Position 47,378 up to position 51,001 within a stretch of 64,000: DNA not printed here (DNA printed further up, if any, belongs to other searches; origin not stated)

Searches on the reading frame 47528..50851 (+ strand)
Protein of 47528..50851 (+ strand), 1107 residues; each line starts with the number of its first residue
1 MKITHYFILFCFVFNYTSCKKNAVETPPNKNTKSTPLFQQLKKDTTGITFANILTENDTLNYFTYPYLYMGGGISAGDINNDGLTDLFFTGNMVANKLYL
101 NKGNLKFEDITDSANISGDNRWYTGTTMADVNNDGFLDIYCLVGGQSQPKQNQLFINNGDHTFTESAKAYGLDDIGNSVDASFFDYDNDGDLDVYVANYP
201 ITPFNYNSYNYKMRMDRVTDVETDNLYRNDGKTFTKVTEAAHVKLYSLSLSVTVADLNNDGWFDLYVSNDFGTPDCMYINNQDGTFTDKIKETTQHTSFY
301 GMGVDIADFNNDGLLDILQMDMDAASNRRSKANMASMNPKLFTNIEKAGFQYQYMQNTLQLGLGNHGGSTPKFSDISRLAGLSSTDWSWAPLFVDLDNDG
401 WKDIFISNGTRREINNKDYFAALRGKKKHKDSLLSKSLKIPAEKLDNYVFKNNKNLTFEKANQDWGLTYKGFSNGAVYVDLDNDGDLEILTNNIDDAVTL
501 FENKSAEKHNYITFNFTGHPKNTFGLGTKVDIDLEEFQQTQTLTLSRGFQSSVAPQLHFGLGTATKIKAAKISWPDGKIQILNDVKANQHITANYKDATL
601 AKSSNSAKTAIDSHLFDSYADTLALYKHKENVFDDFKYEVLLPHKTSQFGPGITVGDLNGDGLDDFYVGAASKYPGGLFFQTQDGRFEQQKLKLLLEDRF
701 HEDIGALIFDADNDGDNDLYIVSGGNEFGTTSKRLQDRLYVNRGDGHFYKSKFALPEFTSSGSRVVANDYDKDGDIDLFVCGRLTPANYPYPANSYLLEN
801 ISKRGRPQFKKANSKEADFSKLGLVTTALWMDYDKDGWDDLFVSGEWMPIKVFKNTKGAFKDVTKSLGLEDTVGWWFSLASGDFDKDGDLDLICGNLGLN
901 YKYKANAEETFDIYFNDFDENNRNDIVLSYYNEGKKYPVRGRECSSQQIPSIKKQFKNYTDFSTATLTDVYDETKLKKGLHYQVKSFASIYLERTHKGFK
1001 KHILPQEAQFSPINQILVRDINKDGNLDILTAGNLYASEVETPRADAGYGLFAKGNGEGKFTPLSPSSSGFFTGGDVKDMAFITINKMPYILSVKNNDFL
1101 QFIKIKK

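Call 79: search_protein_families(library=pfam, proteins=[window:47528-50851:+], max_evalue=0.00001)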
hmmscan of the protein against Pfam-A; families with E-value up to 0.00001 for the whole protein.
window:47528-50851:+ (1107 aa): 3 families
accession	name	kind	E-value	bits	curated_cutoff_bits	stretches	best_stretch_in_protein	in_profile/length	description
PF13517.12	FG-GAP_3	-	1.5e-74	246.9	26.9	6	78-140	1-60/61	FG-GAP-like repeat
PF01839.29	FG-GAP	-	2.6e-24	85.1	22.1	0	649-672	1-24/37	FG-GAP repeat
PF07593.17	UnbV_ASPIC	-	1.5e-20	73.3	23.4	1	525-592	1-68/68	ASPIC and UnbV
